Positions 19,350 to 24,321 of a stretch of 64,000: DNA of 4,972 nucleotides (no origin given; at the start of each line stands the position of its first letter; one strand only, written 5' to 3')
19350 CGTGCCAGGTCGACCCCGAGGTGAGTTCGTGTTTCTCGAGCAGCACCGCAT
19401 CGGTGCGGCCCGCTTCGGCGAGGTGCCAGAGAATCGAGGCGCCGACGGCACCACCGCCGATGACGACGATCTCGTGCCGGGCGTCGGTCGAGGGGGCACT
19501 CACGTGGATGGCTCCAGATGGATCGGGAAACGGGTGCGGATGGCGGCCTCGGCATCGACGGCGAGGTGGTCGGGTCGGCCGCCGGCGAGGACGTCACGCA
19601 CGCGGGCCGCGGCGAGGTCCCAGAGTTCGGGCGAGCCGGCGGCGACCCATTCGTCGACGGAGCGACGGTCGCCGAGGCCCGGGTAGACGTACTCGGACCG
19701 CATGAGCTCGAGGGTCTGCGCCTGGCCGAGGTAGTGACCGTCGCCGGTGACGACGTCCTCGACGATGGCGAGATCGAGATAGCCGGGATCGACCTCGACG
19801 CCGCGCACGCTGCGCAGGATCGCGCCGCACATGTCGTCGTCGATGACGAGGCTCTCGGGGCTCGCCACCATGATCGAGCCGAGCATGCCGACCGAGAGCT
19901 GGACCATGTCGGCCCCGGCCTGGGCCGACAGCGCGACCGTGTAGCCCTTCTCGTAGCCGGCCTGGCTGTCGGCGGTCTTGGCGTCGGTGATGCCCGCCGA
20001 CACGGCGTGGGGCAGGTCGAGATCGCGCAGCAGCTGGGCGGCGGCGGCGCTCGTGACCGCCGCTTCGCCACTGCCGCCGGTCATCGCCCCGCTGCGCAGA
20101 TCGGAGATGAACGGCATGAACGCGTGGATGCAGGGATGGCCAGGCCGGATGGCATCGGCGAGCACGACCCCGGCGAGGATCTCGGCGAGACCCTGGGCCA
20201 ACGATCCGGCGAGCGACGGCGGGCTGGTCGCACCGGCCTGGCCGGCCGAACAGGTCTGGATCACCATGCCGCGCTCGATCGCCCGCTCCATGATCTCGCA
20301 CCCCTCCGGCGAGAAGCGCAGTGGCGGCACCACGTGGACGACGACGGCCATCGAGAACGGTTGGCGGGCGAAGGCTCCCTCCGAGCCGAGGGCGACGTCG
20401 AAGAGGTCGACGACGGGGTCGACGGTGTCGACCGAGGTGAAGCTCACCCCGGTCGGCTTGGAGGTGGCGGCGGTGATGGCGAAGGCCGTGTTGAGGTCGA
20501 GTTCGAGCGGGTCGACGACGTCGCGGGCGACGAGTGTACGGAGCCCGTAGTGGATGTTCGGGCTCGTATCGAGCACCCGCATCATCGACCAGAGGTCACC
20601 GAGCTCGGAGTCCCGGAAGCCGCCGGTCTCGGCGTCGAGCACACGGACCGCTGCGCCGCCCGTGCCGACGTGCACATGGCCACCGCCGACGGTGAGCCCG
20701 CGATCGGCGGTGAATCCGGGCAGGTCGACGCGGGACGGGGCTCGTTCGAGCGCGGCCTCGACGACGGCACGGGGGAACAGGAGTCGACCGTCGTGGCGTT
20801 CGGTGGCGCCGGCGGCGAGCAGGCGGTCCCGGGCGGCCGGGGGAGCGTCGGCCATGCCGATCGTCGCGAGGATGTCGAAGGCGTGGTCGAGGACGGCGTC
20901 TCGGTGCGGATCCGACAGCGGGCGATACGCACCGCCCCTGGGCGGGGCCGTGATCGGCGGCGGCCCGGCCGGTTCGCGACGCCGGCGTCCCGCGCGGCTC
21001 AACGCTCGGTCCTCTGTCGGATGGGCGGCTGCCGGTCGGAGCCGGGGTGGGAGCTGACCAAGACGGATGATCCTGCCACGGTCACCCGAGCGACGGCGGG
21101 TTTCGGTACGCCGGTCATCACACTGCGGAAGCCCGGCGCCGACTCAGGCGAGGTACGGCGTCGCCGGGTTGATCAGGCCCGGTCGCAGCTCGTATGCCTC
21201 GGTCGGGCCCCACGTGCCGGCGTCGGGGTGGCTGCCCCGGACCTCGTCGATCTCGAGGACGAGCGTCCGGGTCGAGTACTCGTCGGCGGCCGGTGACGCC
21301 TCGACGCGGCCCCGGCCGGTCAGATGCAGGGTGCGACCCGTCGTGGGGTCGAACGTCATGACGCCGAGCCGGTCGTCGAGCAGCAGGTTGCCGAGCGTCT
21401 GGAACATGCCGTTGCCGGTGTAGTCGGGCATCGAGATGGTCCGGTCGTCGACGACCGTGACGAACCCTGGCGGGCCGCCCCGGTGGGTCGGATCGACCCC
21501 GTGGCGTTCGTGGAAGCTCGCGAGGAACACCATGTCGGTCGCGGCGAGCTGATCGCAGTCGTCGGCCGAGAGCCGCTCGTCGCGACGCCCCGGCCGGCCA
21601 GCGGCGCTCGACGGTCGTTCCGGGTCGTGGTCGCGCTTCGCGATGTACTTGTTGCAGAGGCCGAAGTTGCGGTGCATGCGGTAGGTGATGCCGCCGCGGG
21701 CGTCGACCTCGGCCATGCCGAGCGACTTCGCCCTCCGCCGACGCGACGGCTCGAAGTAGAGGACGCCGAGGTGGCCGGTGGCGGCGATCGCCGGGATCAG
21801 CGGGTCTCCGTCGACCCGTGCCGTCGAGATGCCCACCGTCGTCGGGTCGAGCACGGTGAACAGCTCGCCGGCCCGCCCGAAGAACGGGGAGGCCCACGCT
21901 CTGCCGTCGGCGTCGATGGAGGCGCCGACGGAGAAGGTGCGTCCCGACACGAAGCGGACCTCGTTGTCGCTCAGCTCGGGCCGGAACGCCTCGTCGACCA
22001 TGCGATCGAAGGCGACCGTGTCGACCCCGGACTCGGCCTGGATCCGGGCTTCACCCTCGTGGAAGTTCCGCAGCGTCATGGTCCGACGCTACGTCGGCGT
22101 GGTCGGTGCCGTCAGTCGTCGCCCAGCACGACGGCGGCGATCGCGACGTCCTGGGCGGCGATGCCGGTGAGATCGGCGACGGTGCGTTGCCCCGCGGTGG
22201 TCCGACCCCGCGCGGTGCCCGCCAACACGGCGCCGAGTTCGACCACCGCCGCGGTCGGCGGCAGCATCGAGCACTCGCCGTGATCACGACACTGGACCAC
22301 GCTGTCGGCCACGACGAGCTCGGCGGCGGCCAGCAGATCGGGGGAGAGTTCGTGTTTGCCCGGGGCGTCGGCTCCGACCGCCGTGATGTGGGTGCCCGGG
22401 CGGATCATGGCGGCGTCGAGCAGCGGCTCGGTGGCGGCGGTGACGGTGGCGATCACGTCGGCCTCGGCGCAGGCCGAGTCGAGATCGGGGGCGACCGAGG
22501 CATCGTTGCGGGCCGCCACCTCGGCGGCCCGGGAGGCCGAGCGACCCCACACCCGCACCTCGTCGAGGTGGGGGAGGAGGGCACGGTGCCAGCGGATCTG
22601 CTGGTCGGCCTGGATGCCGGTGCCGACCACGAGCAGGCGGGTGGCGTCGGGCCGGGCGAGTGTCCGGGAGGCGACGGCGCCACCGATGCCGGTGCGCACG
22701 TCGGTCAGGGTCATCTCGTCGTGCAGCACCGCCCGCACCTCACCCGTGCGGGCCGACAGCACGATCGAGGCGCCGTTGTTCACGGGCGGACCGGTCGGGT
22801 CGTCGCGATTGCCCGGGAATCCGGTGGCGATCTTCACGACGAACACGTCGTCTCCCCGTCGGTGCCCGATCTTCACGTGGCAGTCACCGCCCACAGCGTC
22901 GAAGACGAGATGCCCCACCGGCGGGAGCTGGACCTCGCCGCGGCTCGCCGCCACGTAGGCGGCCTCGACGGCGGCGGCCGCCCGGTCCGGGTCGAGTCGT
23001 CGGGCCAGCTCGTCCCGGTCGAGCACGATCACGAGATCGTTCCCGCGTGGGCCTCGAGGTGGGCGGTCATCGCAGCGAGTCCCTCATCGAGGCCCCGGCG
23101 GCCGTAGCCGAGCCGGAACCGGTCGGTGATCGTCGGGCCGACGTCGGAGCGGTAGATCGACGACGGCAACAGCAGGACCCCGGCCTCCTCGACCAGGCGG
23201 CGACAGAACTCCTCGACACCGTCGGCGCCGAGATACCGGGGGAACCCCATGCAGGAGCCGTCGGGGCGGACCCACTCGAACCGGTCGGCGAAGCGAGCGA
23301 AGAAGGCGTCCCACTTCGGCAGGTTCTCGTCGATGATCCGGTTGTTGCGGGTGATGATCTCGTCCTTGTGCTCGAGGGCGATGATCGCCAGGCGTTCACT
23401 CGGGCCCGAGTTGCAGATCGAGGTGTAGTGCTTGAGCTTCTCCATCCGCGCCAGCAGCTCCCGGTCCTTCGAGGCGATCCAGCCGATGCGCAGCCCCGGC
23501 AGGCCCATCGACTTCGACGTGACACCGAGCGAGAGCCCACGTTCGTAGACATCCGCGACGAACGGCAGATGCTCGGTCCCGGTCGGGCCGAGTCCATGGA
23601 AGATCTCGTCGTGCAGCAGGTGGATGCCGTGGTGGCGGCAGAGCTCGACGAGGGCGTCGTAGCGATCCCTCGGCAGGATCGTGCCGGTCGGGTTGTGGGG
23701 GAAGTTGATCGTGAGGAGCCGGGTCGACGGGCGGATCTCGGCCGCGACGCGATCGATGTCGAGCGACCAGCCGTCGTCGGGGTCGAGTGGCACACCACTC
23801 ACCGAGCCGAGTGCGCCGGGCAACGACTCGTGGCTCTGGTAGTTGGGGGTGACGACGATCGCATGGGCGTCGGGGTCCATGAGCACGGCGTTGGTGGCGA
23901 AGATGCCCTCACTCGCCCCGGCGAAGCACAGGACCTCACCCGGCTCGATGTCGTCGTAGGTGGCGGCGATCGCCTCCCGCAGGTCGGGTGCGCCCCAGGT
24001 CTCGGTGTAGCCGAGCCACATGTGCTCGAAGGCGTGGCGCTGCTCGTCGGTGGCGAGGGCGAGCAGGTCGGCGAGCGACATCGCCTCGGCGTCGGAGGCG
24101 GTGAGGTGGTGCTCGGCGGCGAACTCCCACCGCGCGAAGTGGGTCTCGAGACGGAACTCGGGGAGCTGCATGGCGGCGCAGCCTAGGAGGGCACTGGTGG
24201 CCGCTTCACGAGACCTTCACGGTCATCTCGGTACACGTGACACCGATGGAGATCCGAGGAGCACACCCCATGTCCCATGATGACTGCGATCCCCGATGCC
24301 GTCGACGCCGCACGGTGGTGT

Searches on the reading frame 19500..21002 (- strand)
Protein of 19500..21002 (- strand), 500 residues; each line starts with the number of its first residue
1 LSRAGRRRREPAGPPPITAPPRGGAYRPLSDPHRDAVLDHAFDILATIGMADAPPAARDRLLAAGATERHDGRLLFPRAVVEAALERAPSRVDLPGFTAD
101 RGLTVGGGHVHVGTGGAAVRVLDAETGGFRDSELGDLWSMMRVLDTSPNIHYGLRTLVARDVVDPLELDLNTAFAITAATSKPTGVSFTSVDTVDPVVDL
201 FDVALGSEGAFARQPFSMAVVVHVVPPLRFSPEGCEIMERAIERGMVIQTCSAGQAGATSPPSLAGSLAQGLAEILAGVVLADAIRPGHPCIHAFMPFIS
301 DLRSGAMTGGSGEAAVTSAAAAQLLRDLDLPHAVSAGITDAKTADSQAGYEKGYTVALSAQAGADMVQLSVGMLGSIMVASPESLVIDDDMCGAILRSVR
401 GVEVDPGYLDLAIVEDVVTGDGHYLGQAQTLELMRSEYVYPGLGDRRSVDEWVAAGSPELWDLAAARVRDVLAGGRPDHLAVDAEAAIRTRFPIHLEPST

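Call 47: search_protein_families(library=pfam, proteins=[window:19500-21002:-], max_evalue=0.0001)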
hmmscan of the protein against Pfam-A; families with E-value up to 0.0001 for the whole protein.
window:19500-21002:- (500 aa): 1 family
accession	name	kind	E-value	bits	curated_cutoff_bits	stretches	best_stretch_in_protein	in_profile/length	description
PF06253.16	MTTB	-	1.3e-89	300.9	25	1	24-489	29-489/500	Trimethylamine methyltransferase (MTTB)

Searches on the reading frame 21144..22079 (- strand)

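Call 47: search_protein_families(library=pfam, proteins=[window:21144-22079:-], max_evalue=0.0001)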
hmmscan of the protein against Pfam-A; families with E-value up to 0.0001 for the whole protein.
window:21144-22079:- (311 aa): 1 family
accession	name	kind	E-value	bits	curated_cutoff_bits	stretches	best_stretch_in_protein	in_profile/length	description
PF01243.27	PNPOx_N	-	2.1e-07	31.8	28.1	1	178-272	9-88/120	Pyridoxamine 5'-phosphate oxidase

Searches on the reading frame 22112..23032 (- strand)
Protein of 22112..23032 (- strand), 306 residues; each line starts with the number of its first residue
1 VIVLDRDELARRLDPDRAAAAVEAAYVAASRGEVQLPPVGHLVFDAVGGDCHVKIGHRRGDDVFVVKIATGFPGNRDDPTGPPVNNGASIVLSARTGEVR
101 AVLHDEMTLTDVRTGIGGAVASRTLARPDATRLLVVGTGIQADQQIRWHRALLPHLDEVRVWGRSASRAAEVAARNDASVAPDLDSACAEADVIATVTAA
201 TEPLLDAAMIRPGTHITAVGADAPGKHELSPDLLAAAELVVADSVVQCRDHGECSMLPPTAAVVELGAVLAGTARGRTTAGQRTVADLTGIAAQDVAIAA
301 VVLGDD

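Call 47: search_protein_families(library=pfam, proteins=[window:22112-23032:-], max_evalue=0.0001)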
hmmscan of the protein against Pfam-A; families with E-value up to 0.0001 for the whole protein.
window:22112-23032:- (306 aa): 2 families
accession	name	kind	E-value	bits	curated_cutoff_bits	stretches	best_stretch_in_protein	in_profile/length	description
PF02423.21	OCD_Mu_crystall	-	3.4e-52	177.8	24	1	14-302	16-306/314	Ornithine cyclodeaminase/mu-crystallin family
PF01488.26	Shikimate_DH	-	6.3e-06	26.8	24.3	1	121-212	3-97/138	Shikimate / quinate 5-dehydrogenase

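Call 83: search_solved_structures(query=window:22112-23032:-, max_evalue=1e-10)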
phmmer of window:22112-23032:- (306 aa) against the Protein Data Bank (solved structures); distinct sequences matched with E-value up to 1e-10: 10.
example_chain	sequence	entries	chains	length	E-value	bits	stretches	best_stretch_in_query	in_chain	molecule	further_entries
1omo_A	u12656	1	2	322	3.4e-33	118.6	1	2-302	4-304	alanine dehydrogenase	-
1vll_A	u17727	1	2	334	3.9e-33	118.4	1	2-302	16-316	alanine dehydrogenase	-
6rqa_A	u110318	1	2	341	1.7e-25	93.3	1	1-302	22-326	iminosuccinate reductase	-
4bv8_A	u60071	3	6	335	7.1e-25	91.3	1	52-302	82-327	THIOMORPHOLINE-CARBOXYLATE DEHYDROGENASE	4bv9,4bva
2i99_A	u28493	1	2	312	1.5e-23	87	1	55-302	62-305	Mu-crystallin homolog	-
1u7h_A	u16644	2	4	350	2.2e-22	83.1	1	101-303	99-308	ornithine cyclodeaminase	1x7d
5yu0_A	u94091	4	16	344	3.5e-21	79.1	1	4-299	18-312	Lysine cyclodeaminase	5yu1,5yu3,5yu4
5gzi_B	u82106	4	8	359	4.1e-21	78.9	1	4-299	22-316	Lysine cyclodeaminase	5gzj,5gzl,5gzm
6t3e_A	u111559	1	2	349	1.3e-17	67.5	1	1-299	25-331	DELTA1-pyrroline-2-carboxylate reductase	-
7rbp_A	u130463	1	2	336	6.8e-12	48.7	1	66-296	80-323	Ornithine cyclodeaminase/mu-crystallin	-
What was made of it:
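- The closest solved structures to the OCD gene are ordinary NAD(P)-type mu-crystallin enzymes, and the gene is 25 kb away (call 83).
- Tried and rejected: The closest solved structures are archaeal alanine dehydrogenase and mu-crystallin enzymes, which does not settle the question (call 83).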

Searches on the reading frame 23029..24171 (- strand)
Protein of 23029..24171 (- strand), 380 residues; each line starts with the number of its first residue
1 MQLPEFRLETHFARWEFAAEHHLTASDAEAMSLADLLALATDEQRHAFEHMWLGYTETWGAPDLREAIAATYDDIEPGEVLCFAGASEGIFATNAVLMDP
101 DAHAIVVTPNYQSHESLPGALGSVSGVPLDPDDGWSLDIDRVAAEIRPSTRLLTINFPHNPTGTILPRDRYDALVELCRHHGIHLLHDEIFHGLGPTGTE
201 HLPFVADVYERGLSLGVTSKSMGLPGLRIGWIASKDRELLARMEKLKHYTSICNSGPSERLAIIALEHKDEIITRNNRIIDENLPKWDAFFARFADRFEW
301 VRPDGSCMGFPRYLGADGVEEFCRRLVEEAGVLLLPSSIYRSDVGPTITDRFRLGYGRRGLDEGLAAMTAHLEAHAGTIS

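Call 47: search_protein_families(library=pfam, proteins=[window:23029-24171:-], max_evalue=0.0001)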
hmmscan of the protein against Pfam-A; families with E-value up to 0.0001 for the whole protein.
window:23029-24171:- (380 aa): 1 family
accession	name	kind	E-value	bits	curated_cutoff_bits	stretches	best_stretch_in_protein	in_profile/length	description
PF00155.27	Aminotran_1_2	-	4.3e-40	138.5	19.7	1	38-356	21-346/361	Aminotransferase class I and II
